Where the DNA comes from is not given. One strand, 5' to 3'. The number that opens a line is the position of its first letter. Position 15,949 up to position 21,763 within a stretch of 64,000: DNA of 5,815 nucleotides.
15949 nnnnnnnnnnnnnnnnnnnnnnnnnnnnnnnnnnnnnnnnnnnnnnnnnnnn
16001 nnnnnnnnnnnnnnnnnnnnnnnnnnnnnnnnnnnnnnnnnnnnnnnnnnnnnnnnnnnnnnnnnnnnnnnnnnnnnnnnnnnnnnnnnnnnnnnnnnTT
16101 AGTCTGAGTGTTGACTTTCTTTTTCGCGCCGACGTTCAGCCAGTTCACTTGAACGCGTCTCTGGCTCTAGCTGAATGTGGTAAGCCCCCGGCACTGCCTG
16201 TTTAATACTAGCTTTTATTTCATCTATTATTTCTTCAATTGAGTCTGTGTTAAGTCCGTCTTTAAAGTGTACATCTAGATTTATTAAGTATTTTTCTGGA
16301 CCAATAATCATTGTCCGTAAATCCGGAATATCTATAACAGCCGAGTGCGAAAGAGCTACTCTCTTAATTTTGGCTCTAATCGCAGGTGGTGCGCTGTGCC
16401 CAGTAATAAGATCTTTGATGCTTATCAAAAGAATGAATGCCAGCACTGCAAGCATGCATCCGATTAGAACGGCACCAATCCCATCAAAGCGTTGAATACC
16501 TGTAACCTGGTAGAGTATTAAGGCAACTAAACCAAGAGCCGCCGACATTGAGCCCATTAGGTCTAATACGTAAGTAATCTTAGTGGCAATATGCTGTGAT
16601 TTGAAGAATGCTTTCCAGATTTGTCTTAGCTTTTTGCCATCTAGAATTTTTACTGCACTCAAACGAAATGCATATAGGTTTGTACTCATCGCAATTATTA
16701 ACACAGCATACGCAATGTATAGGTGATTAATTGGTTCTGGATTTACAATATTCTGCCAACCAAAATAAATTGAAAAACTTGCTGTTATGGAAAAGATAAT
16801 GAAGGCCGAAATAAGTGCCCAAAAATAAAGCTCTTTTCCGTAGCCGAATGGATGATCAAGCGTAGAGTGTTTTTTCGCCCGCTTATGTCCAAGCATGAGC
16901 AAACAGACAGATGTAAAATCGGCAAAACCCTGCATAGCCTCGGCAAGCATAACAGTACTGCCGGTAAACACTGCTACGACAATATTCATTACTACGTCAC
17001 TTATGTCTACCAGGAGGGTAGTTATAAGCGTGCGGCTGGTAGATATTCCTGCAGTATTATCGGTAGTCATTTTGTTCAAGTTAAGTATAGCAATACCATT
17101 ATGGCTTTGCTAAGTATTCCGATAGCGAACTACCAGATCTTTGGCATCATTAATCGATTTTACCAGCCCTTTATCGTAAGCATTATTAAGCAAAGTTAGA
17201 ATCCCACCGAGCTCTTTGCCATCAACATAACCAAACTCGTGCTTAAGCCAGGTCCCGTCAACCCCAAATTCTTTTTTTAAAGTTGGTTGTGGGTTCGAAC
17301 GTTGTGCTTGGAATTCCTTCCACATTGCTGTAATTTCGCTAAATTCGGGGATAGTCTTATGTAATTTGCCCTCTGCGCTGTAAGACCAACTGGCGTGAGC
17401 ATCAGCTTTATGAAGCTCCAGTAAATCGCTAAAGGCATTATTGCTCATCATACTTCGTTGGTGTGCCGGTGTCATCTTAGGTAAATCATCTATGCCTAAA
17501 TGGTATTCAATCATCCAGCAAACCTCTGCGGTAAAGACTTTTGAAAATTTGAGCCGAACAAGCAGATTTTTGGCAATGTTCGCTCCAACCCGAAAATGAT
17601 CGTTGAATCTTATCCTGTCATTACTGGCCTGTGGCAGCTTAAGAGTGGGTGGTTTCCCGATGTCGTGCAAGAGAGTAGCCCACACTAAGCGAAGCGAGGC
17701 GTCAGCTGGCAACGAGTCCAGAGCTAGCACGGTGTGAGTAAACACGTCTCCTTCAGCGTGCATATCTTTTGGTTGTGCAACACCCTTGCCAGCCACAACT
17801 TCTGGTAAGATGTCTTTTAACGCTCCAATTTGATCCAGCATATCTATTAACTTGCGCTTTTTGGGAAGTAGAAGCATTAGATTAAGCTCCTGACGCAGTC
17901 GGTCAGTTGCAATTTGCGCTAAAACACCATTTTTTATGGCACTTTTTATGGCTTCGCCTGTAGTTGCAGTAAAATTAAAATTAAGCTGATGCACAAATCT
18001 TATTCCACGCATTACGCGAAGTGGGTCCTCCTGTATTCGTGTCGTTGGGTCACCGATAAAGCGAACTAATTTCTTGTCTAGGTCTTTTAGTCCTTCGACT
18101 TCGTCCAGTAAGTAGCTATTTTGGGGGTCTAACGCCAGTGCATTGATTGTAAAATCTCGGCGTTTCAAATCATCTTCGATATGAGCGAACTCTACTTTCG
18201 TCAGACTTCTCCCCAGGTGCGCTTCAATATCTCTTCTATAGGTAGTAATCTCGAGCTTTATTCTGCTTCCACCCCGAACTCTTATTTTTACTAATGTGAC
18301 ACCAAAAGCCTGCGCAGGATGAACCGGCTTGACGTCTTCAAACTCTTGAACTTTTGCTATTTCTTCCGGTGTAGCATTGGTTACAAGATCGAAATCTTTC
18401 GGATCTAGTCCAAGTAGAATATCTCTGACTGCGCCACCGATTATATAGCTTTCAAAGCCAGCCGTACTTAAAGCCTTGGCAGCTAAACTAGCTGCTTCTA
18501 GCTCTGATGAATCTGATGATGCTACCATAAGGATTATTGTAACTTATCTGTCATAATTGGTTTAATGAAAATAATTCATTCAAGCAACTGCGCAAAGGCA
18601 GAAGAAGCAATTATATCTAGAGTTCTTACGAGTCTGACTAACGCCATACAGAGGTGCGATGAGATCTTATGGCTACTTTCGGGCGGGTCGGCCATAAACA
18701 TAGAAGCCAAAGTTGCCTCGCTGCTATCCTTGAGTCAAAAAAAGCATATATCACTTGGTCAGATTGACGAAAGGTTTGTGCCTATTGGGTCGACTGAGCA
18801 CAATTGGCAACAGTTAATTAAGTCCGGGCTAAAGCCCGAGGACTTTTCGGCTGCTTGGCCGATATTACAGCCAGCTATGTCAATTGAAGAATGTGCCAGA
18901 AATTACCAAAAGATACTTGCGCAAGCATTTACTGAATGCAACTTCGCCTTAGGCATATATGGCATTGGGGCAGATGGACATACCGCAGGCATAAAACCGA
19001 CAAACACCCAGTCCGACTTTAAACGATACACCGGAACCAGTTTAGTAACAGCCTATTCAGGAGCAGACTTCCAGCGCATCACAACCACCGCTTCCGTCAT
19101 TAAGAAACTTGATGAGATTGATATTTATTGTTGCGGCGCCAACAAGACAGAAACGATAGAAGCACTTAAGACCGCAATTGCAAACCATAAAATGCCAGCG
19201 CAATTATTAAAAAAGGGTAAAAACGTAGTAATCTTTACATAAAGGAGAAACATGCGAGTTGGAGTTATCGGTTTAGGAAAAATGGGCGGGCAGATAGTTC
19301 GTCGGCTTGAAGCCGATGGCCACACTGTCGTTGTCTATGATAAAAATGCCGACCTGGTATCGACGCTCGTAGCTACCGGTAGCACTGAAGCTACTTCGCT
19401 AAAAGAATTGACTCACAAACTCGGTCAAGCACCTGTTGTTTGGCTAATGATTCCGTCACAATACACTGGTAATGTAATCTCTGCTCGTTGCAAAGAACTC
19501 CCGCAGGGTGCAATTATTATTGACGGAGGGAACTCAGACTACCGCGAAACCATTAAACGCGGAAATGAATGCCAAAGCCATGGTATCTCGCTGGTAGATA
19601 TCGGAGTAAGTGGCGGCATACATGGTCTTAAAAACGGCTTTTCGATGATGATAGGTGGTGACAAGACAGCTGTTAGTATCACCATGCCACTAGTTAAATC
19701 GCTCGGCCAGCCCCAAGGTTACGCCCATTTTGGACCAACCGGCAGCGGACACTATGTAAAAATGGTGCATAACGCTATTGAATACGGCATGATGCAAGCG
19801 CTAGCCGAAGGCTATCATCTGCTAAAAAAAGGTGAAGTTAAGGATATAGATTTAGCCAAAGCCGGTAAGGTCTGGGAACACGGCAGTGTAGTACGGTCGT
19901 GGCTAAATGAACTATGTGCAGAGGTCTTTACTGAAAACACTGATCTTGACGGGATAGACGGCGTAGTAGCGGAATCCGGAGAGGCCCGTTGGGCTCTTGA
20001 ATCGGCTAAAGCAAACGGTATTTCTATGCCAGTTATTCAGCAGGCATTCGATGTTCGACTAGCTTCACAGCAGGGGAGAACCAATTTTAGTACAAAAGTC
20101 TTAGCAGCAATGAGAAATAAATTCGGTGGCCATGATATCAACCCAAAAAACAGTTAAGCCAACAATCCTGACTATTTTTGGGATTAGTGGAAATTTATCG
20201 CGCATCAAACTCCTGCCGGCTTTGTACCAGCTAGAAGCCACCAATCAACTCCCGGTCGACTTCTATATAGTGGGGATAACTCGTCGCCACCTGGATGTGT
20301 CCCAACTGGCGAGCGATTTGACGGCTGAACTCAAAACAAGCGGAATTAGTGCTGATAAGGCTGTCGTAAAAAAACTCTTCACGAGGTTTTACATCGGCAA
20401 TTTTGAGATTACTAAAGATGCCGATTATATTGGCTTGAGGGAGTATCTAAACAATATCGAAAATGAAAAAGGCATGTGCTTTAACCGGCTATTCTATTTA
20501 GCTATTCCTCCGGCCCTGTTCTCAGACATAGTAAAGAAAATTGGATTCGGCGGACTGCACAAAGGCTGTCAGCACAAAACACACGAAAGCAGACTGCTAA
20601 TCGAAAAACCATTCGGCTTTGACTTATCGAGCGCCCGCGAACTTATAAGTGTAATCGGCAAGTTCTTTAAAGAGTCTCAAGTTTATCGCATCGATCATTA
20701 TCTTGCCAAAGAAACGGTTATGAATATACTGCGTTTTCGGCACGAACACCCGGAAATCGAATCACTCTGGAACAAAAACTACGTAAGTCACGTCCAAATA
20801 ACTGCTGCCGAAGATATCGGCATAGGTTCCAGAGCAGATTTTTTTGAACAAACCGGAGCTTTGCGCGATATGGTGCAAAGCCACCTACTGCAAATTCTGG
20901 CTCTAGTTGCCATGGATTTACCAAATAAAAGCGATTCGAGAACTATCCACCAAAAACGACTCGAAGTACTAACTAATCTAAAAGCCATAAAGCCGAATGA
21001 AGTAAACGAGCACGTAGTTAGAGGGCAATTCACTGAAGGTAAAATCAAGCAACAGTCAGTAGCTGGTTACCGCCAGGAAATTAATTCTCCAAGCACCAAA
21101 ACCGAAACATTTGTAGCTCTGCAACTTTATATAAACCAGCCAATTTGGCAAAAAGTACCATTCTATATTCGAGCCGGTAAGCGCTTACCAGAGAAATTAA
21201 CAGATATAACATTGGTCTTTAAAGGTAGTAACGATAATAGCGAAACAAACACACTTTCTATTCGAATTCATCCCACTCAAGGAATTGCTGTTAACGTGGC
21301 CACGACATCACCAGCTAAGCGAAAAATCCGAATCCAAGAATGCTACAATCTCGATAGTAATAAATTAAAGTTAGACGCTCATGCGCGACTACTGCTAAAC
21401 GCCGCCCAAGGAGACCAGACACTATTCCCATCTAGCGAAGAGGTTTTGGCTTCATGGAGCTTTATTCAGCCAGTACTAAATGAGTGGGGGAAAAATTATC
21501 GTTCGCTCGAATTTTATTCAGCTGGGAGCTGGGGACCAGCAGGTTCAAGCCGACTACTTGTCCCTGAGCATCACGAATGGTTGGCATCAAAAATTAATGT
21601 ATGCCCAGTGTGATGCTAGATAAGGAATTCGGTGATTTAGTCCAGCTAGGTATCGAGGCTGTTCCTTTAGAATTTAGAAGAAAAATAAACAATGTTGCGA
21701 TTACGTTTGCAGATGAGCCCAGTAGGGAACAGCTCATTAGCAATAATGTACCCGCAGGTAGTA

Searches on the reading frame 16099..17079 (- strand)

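Call 71: search_protein_families(library=pfam, proteins=[window:16099-17079:-], max_evalue=0.001)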
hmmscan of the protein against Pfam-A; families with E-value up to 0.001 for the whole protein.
window:16099-17079:- (326 aa): 2 families
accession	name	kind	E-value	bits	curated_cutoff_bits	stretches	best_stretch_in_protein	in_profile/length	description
PF01545.26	Cation_efflux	-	1.3e-22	81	26.6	1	20-218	3-190/198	Cation efflux family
PF16916.11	ZT_dimer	-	3e-08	34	26.7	1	231-307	2-78/78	Dimerisation domain of Zinc Transporter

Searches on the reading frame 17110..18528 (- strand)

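Call 71: search_protein_families(library=pfam, proteins=[window:17110-18528:-], max_evalue=0.001)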
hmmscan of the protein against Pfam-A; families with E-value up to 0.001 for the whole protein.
window:17110-18528:- (472 aa): 3 families
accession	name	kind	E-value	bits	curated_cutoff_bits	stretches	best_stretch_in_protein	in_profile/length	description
PF01743.26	PolyA_pol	-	3.1e-31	108.8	23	1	28-156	2-126/126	Poly A polymerase head domain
PF01966.28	HD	-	3.2e-09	37.5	22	1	277-348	23-90/116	HD domain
PF12627.12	PolyA_pol_RNAbd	-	1.4e-07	31.6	22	1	183-244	1-60/64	Probable RNA and SrmB- binding site of polymerase A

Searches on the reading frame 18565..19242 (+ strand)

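Call 71: search_protein_families(library=pfam, proteins=[window:18565-19242:+], max_evalue=0.001)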
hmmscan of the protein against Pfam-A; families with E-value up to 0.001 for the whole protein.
window:18565-19242:+ (225 aa): 1 family
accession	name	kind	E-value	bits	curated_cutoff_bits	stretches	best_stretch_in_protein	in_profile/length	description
PF01182.26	Glucosamine_iso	-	1.5e-24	87.6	27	1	12-221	6-222/225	Glucosamine-6-phosphate isomerases/6-phosphogluconolactonase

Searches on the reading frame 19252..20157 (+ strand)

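Call 72: search_protein_families(library=pfam, proteins=[window:19252-20157:+], max_evalue=0.001)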
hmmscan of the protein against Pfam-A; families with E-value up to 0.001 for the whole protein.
window:19252-20157:+ (301 aa): 8 families
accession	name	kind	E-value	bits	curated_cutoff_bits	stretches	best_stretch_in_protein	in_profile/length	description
PF03446.21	NAD_binding_2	-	7.8e-34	117.4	21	1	2-153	1-154/161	NAD binding domain of 6-phosphogluconate dehydrogenase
PF00393.24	6PGD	-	1.9e-22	80.4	27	1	166-279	1-120/290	6-phosphogluconate dehydrogenase, C-terminal domain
PF03807.23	F420_oxidored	-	4.7e-08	33.9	21.6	1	2-92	1-91/94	NADP oxidoreductase coenzyme F420-dependent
PF02826.25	2-Hacid_dh_C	-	1.5e-06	28.1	25.1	1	2-91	38-125/178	D-isomer specific 2-hydroxyacid dehydrogenase, NAD binding domain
PF02254.24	TrkA_N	-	2.7e-05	24.9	23.8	1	5-97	3-101/116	TrkA-N domain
PF14833.11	NAD_binding_11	-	0.00011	22.9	30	1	164-268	1-101/122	NAD-binding of NADP-dependent 3-hydroxyisobutyrate dehydrogenase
PF01488.26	Shikimate_DH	-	0.00015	22.3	24.3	1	2-65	14-81/138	Shikimate / quinate 5-dehydrogenase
PF02737.24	3HCDH_N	-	0.00025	21.5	22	1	3-47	2-46/180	3-hydroxyacyl-CoA dehydrogenase, NAD binding domain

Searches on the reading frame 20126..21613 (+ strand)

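Call 72: search_protein_families(library=pfam, proteins=[window:20126-21613:+], max_evalue=0.001)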
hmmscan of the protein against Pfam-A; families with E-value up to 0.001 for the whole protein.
window:20126-21613:+ (495 aa): 2 families
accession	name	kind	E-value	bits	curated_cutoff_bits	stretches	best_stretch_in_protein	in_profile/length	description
PF02781.21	G6PD_C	-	1.9e-86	290.2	27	1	204-485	3-295/296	Glucose-6-phosphate dehydrogenase, C-terminal domain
PF00479.28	G6PD_N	-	1.1e-49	170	22.1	1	17-200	2-183/183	Glucose-6-phosphate dehydrogenase, NAD binding domain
